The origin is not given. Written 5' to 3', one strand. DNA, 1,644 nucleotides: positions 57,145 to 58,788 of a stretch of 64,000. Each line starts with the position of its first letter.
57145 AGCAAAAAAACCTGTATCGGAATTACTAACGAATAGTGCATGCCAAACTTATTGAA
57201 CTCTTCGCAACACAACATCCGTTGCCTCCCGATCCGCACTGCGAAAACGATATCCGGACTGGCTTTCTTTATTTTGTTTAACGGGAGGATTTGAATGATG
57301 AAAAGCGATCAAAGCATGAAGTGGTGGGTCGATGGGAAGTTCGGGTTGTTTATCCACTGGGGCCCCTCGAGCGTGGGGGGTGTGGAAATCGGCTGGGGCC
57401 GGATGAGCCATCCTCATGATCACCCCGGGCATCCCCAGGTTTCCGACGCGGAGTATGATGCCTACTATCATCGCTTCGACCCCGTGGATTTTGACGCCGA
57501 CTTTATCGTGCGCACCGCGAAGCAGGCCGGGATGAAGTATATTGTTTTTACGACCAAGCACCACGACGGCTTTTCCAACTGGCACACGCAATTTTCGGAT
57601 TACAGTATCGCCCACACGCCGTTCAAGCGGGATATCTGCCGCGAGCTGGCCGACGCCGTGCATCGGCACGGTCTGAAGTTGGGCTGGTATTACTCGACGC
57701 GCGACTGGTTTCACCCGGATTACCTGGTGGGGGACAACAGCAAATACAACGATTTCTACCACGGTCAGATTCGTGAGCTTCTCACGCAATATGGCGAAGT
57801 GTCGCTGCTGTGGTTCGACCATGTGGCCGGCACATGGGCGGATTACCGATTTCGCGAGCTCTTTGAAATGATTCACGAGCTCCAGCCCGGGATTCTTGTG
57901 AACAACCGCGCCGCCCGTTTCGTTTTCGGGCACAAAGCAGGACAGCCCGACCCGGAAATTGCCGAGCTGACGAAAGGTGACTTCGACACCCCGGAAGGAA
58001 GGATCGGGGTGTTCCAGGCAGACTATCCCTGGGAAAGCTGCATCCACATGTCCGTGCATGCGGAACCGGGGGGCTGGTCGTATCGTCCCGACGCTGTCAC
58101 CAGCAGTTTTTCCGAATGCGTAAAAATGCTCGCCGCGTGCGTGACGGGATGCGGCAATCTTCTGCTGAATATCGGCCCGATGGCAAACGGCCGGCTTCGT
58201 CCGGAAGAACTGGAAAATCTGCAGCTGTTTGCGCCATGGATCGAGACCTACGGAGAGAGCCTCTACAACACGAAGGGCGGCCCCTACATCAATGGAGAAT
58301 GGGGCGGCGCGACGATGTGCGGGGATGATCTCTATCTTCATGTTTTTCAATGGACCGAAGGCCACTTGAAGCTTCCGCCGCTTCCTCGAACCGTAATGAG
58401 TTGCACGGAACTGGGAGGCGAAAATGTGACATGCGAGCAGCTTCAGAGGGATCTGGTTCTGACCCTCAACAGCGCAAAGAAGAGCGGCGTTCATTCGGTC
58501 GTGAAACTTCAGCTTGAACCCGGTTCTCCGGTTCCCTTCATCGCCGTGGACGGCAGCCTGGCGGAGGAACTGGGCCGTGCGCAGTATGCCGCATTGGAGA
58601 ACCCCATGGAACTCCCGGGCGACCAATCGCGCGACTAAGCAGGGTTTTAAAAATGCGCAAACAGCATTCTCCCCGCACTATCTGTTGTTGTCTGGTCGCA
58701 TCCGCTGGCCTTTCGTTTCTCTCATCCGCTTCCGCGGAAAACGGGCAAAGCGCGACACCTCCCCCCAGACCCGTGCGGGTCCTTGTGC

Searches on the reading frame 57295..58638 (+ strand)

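Call 44: search_protein_families(library=pfam, max_evalue=0.00001, proteins=[window:57295-58638:+])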
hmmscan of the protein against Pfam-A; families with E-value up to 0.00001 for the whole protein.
window:57295-58638:+ (447 aa): 1 family
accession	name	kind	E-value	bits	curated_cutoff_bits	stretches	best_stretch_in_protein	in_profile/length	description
PF01120.23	Alpha_L_fucos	-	9.8e-69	232.8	25.2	1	3-321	22-345/345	Alpha-L-fucosidase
